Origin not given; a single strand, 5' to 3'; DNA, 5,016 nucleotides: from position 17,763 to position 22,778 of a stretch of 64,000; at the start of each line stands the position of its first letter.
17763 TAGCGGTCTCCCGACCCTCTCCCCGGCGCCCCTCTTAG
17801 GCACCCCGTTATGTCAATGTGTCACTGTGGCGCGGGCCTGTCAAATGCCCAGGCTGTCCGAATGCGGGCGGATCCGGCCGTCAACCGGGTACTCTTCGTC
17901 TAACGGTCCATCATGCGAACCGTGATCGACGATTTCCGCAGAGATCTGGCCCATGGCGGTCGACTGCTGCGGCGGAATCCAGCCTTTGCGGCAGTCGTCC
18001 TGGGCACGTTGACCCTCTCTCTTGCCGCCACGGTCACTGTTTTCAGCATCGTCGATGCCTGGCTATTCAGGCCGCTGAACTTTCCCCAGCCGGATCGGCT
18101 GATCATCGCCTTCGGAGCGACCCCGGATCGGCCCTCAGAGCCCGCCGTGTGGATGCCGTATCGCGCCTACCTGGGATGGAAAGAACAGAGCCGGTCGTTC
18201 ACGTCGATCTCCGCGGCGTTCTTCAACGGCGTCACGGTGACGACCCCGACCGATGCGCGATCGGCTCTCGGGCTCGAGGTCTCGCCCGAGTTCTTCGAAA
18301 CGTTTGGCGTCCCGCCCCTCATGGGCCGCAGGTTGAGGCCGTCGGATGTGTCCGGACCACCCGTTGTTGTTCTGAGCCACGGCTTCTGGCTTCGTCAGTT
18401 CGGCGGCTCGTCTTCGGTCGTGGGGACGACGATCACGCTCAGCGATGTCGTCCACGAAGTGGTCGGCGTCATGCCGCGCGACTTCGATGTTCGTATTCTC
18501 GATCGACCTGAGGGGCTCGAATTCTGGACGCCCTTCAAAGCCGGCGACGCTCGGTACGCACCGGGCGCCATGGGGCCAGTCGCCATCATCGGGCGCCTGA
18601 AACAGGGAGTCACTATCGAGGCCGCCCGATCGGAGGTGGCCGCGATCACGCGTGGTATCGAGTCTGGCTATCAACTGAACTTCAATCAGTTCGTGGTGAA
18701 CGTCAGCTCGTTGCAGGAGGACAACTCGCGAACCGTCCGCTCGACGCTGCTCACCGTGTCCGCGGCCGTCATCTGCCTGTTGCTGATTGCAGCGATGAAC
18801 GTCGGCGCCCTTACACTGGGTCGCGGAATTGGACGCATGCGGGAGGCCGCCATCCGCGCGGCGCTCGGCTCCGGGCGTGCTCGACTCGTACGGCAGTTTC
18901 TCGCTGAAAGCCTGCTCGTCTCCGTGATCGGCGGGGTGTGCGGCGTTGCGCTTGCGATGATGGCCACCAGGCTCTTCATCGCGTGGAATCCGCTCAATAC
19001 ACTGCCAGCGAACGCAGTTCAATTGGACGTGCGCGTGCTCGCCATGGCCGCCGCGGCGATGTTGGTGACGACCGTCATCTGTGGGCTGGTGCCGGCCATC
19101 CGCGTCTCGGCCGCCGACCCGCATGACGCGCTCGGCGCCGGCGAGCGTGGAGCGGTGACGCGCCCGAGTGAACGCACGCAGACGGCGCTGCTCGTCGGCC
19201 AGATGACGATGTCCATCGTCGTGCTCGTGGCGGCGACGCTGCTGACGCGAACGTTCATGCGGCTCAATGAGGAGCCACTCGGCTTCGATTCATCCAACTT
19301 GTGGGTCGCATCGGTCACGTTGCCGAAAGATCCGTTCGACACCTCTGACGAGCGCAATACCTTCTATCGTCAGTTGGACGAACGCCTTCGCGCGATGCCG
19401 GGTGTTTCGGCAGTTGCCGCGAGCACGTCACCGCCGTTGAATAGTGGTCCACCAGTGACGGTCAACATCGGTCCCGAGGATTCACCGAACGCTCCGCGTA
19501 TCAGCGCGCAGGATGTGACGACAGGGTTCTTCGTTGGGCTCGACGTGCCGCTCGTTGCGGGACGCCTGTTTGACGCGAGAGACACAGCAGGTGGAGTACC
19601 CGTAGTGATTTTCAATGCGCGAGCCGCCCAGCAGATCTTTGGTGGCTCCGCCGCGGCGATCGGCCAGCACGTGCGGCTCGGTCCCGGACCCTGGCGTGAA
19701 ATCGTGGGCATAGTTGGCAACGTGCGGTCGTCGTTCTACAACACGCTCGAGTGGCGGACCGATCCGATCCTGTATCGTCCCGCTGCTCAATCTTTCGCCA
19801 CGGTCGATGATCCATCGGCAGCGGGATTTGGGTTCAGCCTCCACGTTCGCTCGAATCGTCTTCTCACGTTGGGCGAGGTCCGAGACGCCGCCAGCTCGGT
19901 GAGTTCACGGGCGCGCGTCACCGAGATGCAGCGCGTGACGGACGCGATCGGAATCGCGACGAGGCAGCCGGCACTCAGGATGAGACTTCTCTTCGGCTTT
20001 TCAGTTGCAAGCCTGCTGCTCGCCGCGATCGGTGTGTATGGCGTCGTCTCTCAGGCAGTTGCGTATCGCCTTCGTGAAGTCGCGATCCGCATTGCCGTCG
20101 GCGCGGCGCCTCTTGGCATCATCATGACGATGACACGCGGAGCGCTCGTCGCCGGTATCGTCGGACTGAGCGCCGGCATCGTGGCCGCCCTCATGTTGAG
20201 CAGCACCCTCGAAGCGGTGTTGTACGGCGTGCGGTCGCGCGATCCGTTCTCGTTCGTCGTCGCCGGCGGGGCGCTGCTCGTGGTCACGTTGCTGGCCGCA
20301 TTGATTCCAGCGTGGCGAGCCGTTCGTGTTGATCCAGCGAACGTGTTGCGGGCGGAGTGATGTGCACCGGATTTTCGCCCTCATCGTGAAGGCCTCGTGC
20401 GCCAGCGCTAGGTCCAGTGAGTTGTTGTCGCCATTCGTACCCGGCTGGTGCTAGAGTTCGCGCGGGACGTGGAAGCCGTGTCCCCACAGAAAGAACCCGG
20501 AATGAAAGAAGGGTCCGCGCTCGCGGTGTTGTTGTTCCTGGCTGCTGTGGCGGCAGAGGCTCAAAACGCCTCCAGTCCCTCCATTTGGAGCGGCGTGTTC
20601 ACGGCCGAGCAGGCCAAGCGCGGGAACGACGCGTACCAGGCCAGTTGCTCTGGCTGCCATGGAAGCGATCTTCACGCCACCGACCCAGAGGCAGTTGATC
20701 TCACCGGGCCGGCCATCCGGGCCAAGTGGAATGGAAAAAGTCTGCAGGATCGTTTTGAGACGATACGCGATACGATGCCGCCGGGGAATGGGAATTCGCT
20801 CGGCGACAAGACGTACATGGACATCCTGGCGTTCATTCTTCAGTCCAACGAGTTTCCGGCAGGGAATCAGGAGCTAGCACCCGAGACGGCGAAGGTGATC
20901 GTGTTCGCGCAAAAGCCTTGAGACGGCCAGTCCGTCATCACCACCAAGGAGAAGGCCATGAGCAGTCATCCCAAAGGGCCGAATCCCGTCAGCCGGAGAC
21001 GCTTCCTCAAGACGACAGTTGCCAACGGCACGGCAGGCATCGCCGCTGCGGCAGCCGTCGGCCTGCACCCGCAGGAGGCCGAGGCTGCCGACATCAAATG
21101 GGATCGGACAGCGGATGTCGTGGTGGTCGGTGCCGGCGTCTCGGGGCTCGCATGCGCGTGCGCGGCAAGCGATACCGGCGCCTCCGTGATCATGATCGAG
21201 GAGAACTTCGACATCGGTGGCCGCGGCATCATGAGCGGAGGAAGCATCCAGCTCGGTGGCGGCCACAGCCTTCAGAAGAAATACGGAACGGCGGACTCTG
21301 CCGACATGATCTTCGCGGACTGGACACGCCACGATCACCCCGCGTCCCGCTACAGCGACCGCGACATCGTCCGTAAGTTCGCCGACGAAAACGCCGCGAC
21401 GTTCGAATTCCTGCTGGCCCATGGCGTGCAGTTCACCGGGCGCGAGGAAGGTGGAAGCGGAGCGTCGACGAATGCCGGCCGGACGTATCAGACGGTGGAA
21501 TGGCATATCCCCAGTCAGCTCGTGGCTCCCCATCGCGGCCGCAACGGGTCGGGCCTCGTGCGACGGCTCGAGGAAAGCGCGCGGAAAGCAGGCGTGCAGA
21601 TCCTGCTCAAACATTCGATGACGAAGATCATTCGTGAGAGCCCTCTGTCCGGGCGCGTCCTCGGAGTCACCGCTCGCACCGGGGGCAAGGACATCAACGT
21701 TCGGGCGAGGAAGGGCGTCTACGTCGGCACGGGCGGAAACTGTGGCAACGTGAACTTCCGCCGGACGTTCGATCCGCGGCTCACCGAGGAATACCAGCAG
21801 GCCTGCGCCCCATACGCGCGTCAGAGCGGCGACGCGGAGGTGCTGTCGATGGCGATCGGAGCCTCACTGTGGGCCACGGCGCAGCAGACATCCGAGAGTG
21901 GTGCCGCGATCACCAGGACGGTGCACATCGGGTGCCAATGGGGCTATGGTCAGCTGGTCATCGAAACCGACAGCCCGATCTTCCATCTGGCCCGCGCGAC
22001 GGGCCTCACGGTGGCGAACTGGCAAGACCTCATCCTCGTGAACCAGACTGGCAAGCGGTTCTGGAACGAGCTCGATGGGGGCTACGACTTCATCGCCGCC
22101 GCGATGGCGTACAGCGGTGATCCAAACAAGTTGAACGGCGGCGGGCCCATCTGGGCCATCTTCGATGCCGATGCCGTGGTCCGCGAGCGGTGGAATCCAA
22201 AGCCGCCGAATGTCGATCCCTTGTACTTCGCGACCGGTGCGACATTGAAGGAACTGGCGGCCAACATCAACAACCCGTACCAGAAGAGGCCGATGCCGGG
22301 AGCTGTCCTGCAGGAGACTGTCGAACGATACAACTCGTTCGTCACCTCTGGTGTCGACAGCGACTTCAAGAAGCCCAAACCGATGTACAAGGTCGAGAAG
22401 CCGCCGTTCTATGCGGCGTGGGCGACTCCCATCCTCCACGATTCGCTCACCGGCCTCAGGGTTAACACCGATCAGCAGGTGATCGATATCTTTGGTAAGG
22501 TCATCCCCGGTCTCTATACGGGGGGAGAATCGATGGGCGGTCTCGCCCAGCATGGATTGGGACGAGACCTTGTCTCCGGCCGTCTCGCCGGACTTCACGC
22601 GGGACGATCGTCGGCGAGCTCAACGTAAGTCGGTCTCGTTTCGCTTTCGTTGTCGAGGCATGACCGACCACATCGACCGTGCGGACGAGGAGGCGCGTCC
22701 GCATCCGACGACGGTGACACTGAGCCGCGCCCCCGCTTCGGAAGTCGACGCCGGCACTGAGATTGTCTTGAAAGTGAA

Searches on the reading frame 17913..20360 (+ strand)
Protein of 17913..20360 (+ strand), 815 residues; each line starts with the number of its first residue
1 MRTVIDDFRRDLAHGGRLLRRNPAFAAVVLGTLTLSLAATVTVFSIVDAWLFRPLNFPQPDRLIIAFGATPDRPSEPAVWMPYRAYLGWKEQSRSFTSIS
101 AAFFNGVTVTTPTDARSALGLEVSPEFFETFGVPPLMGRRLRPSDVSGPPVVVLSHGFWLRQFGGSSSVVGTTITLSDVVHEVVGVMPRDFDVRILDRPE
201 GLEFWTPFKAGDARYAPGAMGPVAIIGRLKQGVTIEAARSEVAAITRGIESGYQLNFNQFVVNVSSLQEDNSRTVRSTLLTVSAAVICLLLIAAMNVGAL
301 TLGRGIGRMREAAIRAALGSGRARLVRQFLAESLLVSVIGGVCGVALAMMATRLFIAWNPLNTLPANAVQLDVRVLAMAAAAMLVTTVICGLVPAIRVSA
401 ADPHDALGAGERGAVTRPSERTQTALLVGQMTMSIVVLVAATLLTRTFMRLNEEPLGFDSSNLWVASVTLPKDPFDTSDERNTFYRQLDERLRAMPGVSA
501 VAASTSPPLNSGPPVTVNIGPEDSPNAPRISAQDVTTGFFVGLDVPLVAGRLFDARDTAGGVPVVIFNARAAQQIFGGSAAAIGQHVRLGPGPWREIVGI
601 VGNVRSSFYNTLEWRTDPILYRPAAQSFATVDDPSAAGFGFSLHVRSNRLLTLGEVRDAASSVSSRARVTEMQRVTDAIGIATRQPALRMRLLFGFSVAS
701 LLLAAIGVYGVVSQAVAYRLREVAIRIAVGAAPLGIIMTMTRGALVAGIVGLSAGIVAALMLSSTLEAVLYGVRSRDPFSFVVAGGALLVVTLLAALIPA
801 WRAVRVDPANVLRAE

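Call 59: search_protein_families(library=pfam, proteins=[window:17913-20360:+], max_evalue=0.0001)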
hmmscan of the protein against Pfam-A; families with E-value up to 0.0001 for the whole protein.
window:17913-20360:+ (815 aa): 2 families
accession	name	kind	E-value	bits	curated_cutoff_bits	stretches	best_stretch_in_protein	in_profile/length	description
PF12704.14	MacB_PCD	-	2.2e-32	113.5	27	2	29-244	4-206/207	MacB-like periplasmic core domain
PF02687.27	FtsX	-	1.9e-17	63.8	25.5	2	285-402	3-119/120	FtsX-like permease C-terminal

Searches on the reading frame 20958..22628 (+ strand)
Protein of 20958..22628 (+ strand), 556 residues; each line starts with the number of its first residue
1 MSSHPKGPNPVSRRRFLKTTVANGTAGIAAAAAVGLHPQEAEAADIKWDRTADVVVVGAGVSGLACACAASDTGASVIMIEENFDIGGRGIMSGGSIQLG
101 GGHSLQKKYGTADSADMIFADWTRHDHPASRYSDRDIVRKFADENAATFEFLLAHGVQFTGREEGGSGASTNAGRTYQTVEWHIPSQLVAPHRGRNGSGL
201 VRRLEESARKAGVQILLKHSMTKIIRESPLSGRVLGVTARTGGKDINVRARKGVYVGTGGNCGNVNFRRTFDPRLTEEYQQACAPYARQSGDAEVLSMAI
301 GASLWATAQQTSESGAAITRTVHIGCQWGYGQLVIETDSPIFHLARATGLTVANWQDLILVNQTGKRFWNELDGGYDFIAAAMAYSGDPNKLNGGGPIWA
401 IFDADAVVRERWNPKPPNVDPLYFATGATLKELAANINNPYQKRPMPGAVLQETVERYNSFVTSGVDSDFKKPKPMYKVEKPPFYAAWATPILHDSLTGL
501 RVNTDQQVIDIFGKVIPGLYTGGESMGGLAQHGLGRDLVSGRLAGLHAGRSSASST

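Call 59: search_protein_families(library=pfam, proteins=[window:20958-22628:+], max_evalue=0.0001)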
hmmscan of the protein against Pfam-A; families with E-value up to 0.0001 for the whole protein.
window:20958-22628:+ (556 aa): 8 families
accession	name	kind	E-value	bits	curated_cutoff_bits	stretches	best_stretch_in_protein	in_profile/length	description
PF00890.30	FAD_binding_2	-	2.9e-39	135.9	20.4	1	53-528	1-402/414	FAD binding domain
PF01266.30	DAO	-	2.2e-12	47.6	27.9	1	53-273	1-215/353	FAD dependent oxidoreductase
PF12831.13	FAD_oxidored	-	2.7e-08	34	27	1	53-251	1-138/416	FAD dependent oxidoreductase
PF03486.20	HI0933_like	-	7.6e-08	32.5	50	1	53-95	2-44/244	HI0933-like protein Rossmann domain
PF13450.12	NAD_binding_8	-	1.3e-06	29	21.9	1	56-89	1-34/68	NAD(P)-binding Rossmann-like domain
PF07992.20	Pyr_redox_2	-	1.5e-06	28.3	26.1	0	40-83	132-174/291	Pyridine nucleotide-disulphide oxidoreductase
PF00070.33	Pyr_redox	-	1.3e-05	26.1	22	0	54-83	2-31/82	Pyridine nucleotide-disulphide oxidoreductase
PF01946.23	Thi4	-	1.7e-05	24.7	26.2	1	51-96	17-62/235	Thi4 family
